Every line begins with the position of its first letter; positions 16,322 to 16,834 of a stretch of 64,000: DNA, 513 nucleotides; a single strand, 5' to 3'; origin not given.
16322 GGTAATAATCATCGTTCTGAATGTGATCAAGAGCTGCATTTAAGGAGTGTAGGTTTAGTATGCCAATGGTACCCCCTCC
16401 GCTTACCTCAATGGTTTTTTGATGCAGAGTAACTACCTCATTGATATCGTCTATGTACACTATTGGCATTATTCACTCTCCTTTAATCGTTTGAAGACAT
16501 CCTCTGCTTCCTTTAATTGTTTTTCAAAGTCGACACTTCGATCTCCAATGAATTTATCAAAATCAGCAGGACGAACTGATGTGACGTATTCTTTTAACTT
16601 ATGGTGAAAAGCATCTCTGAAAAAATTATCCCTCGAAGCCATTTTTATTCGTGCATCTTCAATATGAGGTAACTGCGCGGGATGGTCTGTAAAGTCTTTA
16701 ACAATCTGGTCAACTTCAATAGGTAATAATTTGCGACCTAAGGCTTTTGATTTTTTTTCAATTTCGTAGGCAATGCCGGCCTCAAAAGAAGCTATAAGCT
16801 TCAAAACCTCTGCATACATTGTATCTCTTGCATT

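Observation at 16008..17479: Doc-family toxin paired with a 336-aa HTH protein instead of a small Phd antitoxin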

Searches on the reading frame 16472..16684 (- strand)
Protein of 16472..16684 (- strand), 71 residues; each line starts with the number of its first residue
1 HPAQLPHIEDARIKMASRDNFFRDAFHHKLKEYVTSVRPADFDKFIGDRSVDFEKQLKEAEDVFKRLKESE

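Call 57: search_solved_structures(query=window:16472-16684:-, max_evalue=10, show_alignments=3)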
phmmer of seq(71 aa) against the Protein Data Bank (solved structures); distinct sequences matched with E-value up to 10: 15.
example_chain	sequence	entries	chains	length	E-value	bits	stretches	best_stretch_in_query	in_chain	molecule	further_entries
4on9_A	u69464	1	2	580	0.38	14.7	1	21-64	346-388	Probable ATP-dependent RNA helicase DDX58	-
6kyv_B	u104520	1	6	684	0.42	14.5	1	21-64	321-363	Probable ATP-dependent RNA helicase DDX58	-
4ay2_A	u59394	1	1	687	0.42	14.5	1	21-64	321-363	PROBABLE ATP-DEPENDENT RNA HELICASE DDX58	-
3zd7_A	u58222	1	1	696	0.43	14.5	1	21-64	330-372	PROBABLE ATP-DEPENDENT RNA HELICASE DDX58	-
5e3h_A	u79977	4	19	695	0.43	14.5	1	21-64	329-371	Probable ATP-dependent RNA helicase DDX58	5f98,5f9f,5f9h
36za_C7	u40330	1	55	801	0.43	14.5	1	43-69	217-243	Inner-peripheral baseplate spoke gp32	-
2ykg_A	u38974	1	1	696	0.43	14.5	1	21-64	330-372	PROBABLE ATP-DEPENDENT RNA HELICASE DDX58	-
4bpb_A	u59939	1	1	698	0.43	14.5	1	21-64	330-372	PROBABLE ATP-DEPENDENT RNA HELICASE DDX58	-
3zd6_A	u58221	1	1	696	0.44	14.5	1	21-64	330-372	PROBABLE ATP-DEPENDENT RNA HELICASE DDX58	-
6gpg_A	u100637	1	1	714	0.45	14.4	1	21-64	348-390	Probable ATP-dependent RNA helicase DDX58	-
7jl1_A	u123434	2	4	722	0.46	14.4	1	21-64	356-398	Antiviral innate immune response receptor RIG-I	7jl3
8scz_A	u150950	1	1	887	0.55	14.2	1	21-64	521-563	Antiviral innate immune response receptor RIG-I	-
9ku4_B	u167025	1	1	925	0.55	14.2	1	21-64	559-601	Antiviral innate immune response receptor RIG-I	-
7tnx_A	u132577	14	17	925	0.56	14.1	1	21-64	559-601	Antiviral innate immune response receptor RIG-I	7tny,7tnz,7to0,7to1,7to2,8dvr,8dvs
11fg_Cj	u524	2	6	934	0.63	14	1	43-69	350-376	PVC Protein gp65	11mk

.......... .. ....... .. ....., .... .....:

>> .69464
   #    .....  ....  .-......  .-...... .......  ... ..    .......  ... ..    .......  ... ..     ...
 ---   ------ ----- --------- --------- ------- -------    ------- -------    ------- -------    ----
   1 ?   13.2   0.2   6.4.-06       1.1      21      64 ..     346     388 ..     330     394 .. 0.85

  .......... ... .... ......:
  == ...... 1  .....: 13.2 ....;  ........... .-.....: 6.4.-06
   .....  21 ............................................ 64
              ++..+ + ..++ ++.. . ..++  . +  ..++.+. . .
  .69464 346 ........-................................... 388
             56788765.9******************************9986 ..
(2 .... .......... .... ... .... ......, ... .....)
